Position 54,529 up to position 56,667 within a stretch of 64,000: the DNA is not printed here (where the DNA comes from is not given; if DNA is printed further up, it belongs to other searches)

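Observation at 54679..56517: Stator-like 4-TM protein with a 350-aa coiled-coil tail embedded in the EPS operon (ZorA-like architecture but no ZorB)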

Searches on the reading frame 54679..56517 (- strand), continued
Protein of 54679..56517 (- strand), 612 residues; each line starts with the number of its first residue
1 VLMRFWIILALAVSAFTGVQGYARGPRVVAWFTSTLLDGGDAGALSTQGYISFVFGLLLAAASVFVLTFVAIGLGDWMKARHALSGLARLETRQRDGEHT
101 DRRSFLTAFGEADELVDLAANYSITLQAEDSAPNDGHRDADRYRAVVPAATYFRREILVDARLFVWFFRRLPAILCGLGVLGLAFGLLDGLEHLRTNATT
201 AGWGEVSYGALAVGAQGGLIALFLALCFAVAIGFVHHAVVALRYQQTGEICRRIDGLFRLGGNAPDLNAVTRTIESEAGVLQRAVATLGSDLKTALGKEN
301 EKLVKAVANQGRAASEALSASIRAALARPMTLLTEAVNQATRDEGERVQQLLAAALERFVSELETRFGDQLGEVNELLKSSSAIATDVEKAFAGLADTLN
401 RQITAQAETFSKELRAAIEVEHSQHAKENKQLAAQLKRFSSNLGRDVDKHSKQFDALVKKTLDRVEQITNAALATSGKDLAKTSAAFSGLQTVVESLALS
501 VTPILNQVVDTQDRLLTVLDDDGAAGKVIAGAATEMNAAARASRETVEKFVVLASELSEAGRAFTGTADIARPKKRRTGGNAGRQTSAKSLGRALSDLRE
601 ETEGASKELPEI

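Call 55: search_protein_families(library=ncbifam, proteins=[L020:4293-6026:-, L020:6067-7500:-, L020:7588-8910:+, L020:9122-10609:+, L020:10604-11989:-, L020:12198-13052:-, L020:13543-14589:+, L020:14590-15555:+, L020:15534-18299:+, L020:18161-20341:+], max_evalue=0.00001)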
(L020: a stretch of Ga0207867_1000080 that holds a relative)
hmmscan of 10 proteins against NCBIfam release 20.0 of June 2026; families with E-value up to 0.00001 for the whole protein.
L020:4293-6026:- (577 aa): 6 families
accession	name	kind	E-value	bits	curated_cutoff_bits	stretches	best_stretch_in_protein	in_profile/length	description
TIGR03108.1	eps_aminotran_1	hypoth_equivalog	4.2e-23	81.9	816.9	1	89-303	102-321/628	XrtA/PEP-CTERM system amidotransferase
TIGR01536.1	asn_synth_AEB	equivalog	7.5e-23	81.3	267.1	1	91-298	105-311/517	asparagine synthase (glutamine-hydrolyzing)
NF033535.1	lass_lactam_cya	exception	4.2e-19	68.5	525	1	107-260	119-273/668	lasso peptide isopeptide bond-forming cyclase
TIGR03104.1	trio_amidotrans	equivalog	3.2e-15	55.4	570.1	1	86-267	99-284/589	N-acetylglutaminylglutamine amidotransferase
NF033561.1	macrolact_Ik_Al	subfamily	4.5e-11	42.1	300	1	82-261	57-229/561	albusnodin/ikarugamycin family macrolactam cyclase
NF006949.0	PRK09431.1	equivalog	4.2e-07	28.9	499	0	222-261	206-245/554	asparagine synthase B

L020:6067-7500:- (477 aa): 1 family
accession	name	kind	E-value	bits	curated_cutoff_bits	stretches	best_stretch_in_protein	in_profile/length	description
TIGR04063.1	stp3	hypoth_equivalog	5.6e-12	45.2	442.05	1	179-446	86-365/397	TIGR04063 family PEP-CTERM/XrtA system glycosyltransferase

L020:7588-8910:+ (440 aa): 22 families
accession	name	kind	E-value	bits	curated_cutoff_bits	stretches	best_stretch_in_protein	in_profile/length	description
TIGR04063.1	stp3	hypoth_equivalog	1.1e-182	607.4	442.05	1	35-431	1-396/397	TIGR04063 family PEP-CTERM/XrtA system glycosyltransferase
TIGR03088.1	stp2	hypoth_equivalog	8.8e-26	90.8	409.05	1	116-430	70-373/374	TIGR03088 family PEP-CTERM/XrtA system glycosyltransferase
NF007640.0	PRK10307.1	subfamily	5.4e-23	81.6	276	1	124-419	103-396/411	WcaI family glycosyltransferase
TIGR03999.1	thiol_BshA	equivalog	5.6e-22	78.2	273.7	1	187-431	139-374/375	N-acetyl-alpha-D-glucosaminyl L-malate synthase BshA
TIGR03449.1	mycothiol_MshA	equivalog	1.2e-21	77.1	462.5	1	120-430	95-403/406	D-inositol-3-phosphate glycosyltransferase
NF053787.1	GlcN_PG_synth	equivalog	7.2e-18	64.6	480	1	117-430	72-359/361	N-acetylglucosaminyl phosphatidylglycerol synthase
NF041876.1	EPS_EpsE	equivalog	2.4e-15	56.7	400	1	212-413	183-379/389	exopolysaccharide biosynthesis GT4 family glycosyltransferase EpsE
NF038229.1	Glyco4_Geo_Pelo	equivalog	3.9e-15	55.7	400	1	110-430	37-336/338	GPMC system family 4 glycosyltransferase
TIGR02149.1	glgA_Coryne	subfamily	5.6e-15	55.3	302.4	1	179-429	131-389/391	glycogen synthase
NF038298.1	EPS_HpsO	equivalog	2.7e-14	52.8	575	1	206-399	160-356/388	hormogonium polysaccharide biosynthesis glycosyltransferase HpsO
NF047676.1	TeichurnBiosyTuaH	equivalog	5.6e-12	45.2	550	1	176-421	142-378/384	teichuronic acid biosynthesis protein TuaH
NF012028.0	PRK15484.1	subfamily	7.2e-11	41.8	618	1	216-422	162-370/380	lipopolysaccharide N-acetylglucosaminyltransferase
TIGR02095.1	glgA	subfamily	8.7e-11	41.1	328.45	1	224-430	267-477/477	glycogen/starch synthase, ADP-glucose type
TIGR03087.1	stp1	hypoth_equivalog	2.2e-10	40.3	316.65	1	184-422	164-389/397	TIGR03087 family PEP-CTERM/XrtA system glycosyltransferase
TIGR04157.1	glyco_rSAM_CFB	subfamily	1.1e-09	37.7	400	1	210-380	188-351/406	TIGR04157 family glycosyltransferase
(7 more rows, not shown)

L020:9122-10609:+ (495 aa): 1 family
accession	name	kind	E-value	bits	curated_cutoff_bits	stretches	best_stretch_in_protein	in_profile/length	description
NF033914.0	antiphage_ZorA_1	subfamily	3e-06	25.8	190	0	221-468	331-576/619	anti-phage ZorAB system protein ZorA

L020:10604-11989:- (461 aa): 9 families
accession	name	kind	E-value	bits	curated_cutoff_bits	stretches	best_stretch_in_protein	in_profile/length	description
NF009814.0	PRK13299.1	equivalog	3.7e-51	174.4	290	1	37-427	12-376/396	CCA tRNA nucleotidyltransferase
TIGR02692.1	tRNA_CCA_actino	equivalog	1.3e-39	136.2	438.8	1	35-260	17-245/466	CCA tRNA nucleotidyltransferase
TIGR01942.1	pcnB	subfamily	1.3e-34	119.7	305.65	1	36-259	20-242/425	polynucleotide adenylyltransferase PcnB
NF008137.0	PRK10885.1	equivalog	7.3e-24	84.3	451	1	50-260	5-212/409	multifunctional CCA addition/repair protein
NF009812.0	PRK13297.1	equivalog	3e-21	76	624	1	49-323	15-282/364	tRNA CCA-pyrophosphorylase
NF008634.1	PRK11623.1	equivalog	3.8e-21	75.2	702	1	37-260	52-285/469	polynucleotide adenylyltransferase PcnB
NF009813.0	PRK13298.1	equivalog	1.3e-17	63.9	606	1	133-258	85-210/417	tRNA CCA-pyrophosphorylase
NF041569.1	A-tRNAntase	equivalog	5.1e-11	41.6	1440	1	14-259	450-696/880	A-adding tRNA nucleotidyltransferase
NF009811.0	PRK13296.1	equivalog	2.8e-07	29.7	469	1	50-198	5-146/360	CCA tRNA nucleotidyltransferase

L020:12198-13052:- (284 aa): 4 families
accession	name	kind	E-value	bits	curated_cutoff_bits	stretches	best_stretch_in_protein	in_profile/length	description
NF007980.0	PRK10707.1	equivalog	3.7e-43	147.4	134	1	102-260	29-186/192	CoA pyrophosphatase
TIGR00586.1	mutt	equivalog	6.8e-09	35.8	97.9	1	114-177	13-74/129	8-oxo-dGTP diphosphatase MutT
NF008044.0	PRK10776.1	equivalog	4.8e-08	33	148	1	116-176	14-72/130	8-oxo-dGTP diphosphatase MutT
NF006530.0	PRK08999.1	equivalog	7.7e-07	28.4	245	1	106-174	7-72/315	Nudix family hydrolase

L020:13543-14589:+ (348 aa): 3 families
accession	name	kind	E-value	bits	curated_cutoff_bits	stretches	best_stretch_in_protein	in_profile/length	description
NF010054.0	PRK13531.1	equivalog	1.3e-09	37.6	681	1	36-302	5-269/498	ATPase RavA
NF047784.1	MadB_ATPase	equivalog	1.3e-06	27.8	475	0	139-269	141-259/298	MadB family AAA-type ATPase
TIGR02640.1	gas_vesic_GvpN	equivalog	3.9e-06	26.6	266.8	0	140-229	109-202/262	gas vesicle protein GvpN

L020:14590-15555:+ (321 aa): 0 families

L020:15534-18299:+ (921 aa): 1 family
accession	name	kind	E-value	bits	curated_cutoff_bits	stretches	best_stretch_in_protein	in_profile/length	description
TIGR02226.1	two_anch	domain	4e-13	49.4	23.05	1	13-91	1-80/82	N-terminal double-transmembrane domain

L020:18161-20341:+ (726 aa): 0 families

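Call 60: find_homologous_proteins(query=A3, max_evalue=1e-20)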
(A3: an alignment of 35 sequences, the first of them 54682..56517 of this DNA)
Query A3 (35 sequences) (612 aa, profile of the alignment): 6 proteins with E <= 1e-20 among 8000 candidates.
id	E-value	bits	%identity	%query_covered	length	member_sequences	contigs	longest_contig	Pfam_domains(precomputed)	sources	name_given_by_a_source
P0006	1.9e-210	719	47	100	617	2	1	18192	PF28082.1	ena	-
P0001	1.1e-209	716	100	100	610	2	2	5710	PF28082.1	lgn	-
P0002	2.2e-195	669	57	94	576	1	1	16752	PF28082.1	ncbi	ncbi:MAG: hypothetical protein ACE5LF_00020 [Alphaproteobacteria bacterium]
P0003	9.1e-187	640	53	100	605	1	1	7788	PF28082.1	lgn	-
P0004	1.9e-182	626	53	100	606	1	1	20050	PF28082.1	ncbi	-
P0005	7.6e-180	618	51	100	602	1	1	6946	PF28082.1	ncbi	-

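Call 61: search_solved_structures(query=A3, max_evalue=1, show_alignments=1)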
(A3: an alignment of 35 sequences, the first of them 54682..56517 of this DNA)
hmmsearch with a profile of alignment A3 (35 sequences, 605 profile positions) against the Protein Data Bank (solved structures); distinct sequences matched with E-value up to 1: 58.
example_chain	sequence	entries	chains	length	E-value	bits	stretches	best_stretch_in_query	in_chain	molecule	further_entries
8qyd_A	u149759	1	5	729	2.3e-55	191.6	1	53-510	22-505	Anti-phage defense ZorAB system ZorA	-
8qyy_A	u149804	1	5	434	1.7e-54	188.7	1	53-444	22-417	Anti-phage defense ZorAB system ZorA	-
8qyk_A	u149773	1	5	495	1.8e-54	188.6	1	53-485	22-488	Anti-phage defense ZorAB system ZorA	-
8qyh_A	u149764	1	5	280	1.8e-29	106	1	53-308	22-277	Anti-phage defense ZorAB system ZorA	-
8vvn_C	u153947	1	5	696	6.6e-20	74.4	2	124-467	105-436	MotA/TolQ/ExbB proton channel domain-containing protein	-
3s84_A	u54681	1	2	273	3.9e-08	35.6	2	382-499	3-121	Apolipoprotein A-IV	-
1eq1_A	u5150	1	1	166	3.7e-06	29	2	350-466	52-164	APOLIPOPHORIN-III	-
9hx4_F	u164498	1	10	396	4.6e-06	28.7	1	261-460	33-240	Apolipoprotein A-IV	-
4uos_A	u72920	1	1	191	8.9e-05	24.5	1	331-462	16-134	DESIGNED HELICAL BUNDLE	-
8vvi_F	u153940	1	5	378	0.00033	22.6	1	172-483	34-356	MotA/TolQ/ExbB proton channel domain-containing protein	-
4tql_A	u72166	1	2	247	0.00087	21.2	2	392-496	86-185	Three helix bundle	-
9jc1_B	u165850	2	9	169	0.0025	19.7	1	206-337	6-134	ATP synthase subunit b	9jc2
9jc1_A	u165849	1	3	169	0.0031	19.4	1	206-337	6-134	ATP synthase subunit b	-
6n2d_b2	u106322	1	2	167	0.0045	18.8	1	208-337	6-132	ATP synthase subunit b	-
6n2y_b1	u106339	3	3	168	0.0046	18.8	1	208-337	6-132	ATP synthase subunit b | Bacillus PS3 ATP synthase subunit b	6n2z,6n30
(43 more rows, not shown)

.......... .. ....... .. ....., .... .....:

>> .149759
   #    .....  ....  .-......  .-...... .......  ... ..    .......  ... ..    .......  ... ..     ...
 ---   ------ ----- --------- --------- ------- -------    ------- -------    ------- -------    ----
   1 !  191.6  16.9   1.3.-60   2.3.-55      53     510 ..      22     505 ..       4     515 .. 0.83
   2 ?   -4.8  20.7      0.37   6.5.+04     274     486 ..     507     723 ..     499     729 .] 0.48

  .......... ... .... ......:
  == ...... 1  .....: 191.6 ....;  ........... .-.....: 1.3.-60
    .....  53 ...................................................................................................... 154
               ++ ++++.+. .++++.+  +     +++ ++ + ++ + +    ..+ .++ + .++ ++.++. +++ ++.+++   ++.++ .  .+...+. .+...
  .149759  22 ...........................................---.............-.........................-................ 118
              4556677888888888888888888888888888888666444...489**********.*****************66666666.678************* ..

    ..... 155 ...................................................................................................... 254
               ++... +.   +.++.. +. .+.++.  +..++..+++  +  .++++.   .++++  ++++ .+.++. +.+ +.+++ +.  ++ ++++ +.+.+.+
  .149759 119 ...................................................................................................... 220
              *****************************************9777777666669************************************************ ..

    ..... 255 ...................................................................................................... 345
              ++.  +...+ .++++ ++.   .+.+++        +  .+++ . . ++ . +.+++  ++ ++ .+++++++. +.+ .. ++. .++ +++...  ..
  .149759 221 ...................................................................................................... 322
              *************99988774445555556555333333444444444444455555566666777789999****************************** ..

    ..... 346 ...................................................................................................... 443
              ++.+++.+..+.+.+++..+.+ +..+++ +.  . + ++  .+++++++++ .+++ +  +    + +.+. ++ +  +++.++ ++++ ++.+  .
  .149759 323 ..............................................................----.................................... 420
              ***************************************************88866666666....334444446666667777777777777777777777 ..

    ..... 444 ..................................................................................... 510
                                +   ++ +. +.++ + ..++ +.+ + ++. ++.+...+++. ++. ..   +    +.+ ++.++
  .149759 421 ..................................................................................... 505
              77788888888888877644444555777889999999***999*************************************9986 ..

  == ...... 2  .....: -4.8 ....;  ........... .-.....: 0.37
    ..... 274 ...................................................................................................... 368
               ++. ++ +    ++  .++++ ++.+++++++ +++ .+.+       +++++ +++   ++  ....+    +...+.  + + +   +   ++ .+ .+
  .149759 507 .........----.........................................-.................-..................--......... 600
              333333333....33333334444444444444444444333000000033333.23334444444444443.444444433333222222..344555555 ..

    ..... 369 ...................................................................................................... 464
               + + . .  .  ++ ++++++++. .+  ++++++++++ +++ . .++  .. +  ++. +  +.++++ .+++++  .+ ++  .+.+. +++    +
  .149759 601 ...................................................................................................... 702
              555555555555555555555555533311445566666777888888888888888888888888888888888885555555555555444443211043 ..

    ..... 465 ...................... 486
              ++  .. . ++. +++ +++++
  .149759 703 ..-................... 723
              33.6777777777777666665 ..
